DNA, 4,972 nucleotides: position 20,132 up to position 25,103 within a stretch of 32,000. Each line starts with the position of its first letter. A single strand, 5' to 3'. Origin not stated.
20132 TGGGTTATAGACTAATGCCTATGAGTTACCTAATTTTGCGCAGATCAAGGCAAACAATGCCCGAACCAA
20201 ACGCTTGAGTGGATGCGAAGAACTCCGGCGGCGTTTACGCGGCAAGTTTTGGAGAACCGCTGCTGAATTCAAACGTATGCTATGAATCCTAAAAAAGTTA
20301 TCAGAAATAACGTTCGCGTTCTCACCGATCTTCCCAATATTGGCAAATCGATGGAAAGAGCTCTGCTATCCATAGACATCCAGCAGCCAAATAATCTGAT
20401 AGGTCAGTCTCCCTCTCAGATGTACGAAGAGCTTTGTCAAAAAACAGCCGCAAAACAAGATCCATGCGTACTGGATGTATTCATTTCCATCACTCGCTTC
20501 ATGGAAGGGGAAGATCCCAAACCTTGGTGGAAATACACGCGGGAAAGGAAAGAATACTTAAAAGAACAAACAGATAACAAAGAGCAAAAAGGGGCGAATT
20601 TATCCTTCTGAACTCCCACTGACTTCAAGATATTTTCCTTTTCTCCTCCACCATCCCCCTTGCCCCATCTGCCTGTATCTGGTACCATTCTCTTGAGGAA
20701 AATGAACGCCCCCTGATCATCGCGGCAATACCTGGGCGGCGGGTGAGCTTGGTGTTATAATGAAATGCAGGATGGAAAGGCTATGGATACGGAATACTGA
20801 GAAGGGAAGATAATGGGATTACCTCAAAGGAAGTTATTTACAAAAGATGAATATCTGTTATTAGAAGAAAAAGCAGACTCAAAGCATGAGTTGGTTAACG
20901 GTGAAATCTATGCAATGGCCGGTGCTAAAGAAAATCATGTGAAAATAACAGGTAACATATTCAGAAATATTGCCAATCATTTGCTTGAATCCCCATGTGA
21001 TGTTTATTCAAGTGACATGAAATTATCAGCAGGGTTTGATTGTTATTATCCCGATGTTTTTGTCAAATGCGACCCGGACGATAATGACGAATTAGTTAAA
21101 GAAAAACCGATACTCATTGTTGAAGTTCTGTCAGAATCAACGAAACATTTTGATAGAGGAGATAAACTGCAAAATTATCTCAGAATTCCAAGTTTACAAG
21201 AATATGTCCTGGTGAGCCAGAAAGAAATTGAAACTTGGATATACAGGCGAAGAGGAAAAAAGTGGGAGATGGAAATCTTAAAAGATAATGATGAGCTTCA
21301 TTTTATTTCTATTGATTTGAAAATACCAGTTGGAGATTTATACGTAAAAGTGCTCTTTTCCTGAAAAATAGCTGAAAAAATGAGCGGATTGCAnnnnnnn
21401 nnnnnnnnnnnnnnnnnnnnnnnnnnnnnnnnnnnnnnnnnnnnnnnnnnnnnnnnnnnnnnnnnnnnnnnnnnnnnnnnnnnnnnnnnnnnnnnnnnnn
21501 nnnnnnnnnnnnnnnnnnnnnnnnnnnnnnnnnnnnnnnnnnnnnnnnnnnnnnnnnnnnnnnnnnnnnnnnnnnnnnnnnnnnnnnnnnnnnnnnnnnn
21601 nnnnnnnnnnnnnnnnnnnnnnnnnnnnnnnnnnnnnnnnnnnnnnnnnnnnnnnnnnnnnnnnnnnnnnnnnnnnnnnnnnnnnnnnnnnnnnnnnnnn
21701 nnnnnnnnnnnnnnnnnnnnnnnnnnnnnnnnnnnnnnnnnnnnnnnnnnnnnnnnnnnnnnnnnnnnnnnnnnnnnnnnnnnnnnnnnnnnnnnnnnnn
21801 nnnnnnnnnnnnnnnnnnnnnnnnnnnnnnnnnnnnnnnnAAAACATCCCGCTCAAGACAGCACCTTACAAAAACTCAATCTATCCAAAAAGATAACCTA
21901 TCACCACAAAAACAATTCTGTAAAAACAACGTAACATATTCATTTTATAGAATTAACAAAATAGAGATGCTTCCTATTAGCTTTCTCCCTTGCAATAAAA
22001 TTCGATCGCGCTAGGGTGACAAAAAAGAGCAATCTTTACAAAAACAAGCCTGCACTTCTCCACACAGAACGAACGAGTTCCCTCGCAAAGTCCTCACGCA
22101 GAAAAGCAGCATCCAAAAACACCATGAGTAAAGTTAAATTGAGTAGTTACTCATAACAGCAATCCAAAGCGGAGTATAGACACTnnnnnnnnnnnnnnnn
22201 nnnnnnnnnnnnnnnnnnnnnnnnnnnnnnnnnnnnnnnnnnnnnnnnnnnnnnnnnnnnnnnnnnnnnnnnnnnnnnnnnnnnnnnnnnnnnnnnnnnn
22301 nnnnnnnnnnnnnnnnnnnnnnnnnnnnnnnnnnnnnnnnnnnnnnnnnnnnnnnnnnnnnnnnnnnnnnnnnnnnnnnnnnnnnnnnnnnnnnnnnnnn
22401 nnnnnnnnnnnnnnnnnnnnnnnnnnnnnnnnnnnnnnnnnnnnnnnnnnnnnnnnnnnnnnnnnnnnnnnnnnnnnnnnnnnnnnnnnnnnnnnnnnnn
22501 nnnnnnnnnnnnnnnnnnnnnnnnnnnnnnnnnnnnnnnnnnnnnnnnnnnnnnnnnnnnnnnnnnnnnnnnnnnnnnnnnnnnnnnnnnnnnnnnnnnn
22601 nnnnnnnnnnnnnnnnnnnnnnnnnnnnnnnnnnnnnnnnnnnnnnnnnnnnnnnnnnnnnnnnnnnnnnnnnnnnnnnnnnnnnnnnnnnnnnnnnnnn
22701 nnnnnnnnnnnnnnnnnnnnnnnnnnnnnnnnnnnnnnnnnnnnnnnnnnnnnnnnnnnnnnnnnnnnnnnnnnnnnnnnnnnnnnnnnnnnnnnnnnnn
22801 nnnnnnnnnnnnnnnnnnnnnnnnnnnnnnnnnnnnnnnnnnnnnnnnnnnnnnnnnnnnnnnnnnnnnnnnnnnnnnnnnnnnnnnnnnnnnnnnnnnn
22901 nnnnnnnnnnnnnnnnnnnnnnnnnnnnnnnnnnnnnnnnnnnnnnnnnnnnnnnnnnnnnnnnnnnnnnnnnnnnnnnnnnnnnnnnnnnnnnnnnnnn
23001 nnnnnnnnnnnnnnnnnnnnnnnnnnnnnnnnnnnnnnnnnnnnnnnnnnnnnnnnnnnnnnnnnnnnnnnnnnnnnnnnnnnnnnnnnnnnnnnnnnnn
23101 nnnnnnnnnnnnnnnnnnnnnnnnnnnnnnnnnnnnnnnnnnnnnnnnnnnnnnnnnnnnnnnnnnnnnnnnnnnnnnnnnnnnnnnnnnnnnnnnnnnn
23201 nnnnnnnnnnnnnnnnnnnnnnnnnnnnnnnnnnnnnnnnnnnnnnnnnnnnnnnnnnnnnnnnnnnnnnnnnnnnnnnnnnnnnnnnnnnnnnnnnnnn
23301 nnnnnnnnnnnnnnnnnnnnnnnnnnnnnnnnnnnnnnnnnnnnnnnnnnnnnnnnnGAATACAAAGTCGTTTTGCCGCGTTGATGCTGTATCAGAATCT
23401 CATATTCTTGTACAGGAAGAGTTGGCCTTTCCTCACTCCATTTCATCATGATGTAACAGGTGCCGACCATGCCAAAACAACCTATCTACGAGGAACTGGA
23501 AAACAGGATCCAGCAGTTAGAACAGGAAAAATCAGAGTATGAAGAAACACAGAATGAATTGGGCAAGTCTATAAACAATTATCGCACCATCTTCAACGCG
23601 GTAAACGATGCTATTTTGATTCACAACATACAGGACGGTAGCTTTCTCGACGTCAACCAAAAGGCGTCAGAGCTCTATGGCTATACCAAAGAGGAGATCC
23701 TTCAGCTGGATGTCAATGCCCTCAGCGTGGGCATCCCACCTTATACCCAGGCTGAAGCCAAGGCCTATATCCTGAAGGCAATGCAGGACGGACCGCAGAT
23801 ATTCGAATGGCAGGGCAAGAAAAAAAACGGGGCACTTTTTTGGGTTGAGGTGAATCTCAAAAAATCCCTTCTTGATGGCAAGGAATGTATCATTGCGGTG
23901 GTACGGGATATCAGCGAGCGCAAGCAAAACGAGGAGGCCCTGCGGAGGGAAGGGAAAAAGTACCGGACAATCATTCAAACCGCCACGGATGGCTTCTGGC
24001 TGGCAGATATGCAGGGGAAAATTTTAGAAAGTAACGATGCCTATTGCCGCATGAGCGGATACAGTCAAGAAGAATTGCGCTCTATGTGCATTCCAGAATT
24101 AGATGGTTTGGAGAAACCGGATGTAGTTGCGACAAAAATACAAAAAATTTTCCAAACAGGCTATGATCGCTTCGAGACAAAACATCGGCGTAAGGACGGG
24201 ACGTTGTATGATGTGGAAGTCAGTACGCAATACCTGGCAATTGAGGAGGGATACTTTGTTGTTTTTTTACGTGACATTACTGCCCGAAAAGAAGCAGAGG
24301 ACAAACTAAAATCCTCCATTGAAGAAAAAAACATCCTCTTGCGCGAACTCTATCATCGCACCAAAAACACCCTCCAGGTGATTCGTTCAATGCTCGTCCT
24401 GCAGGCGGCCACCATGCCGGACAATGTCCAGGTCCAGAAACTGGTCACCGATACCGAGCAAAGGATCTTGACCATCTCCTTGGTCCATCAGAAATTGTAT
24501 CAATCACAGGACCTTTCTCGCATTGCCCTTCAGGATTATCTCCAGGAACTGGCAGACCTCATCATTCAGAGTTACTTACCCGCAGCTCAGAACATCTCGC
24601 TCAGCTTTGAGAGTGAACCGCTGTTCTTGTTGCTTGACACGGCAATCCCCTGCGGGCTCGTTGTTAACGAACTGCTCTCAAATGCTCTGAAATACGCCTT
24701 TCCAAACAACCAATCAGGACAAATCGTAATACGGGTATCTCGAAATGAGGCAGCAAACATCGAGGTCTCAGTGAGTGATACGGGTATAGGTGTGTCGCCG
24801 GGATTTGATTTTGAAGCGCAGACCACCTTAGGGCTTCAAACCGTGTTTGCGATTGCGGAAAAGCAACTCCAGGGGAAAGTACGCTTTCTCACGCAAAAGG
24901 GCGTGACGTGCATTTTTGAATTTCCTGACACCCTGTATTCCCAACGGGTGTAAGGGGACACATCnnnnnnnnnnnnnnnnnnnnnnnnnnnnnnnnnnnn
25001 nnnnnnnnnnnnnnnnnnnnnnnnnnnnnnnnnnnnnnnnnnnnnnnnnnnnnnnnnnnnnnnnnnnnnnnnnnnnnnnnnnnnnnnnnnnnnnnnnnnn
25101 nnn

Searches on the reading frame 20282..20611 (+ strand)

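Call 34: search_protein_families(library=pfam, proteins=[window:20282-20611:+], max_evalue=0.001)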
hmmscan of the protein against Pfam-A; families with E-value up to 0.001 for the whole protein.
window:20282-20611:+ (109 aa): 1 family
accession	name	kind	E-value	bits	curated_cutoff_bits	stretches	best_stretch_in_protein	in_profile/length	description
PF11731.14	Cdd1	-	2.9e-31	107.9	25.5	1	9-91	3-86/86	Pathogenicity locus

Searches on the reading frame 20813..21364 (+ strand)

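Call 34: search_protein_families(library=pfam, proteins=[window:20813-21364:+], max_evalue=0.001)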
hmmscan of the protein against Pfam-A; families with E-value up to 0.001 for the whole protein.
window:20813-21364:+ (183 aa): 1 family
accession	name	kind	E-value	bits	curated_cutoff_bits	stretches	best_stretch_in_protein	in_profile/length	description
PF05685.18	Uma2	-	7.5e-31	107.4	27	1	12-162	2-158/172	Putative restriction endonuclease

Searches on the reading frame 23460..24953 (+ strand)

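Call 34: search_protein_families(library=pfam, proteins=[window:23460-24953:+], max_evalue=0.001)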
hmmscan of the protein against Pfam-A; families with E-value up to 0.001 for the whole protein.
window:23460-24953:+ (497 aa): 11 families
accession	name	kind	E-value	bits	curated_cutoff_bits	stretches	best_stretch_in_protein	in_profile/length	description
PF13426.13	PAS_9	-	2.8e-24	85.8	27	2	49-153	1-103/103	PAS domain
PF00989.32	PAS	-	4.1e-22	78.8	22.6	2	167-273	2-113/113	PAS fold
PF07568.18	HisKA_2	-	1.3e-19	70.5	22.3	1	296-372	1-76/76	Histidine kinase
PF13188.13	PAS_8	-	2.3e-17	62.6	21.8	2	40-86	2-44/65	PAS domain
PF08448.16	PAS_4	-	3.8e-13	50.1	23.1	2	45-156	1-110/110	PAS fold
PF02518.31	HATPase_c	-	1.5e-11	45.2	26.4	1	400-490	8-109/111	Histidine kinase-, DNA gyrase B-, and HSP90-like ATPase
PF08447.18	PAS_3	-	1e-08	35.8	25.6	0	63-134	2-73/89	PAS fold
PF07536.20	HWE_HK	-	1.9e-06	28.9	22.8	1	296-362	1-63/83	HWE histidine kinase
PF13581.12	HATPase_c_2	-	4.5e-05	23.9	27.4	1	399-447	33-81/127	Histidine kinase-like ATPase domain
PF24820.1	Diguanyl_cycl_sensor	-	0.00014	22.3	28.1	0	237-272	74-109/109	Diguanylate cyclase-like sensor domain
PF12860.13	PAS_7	-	0.00029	21.4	27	0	176-280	5-114/115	PAS fold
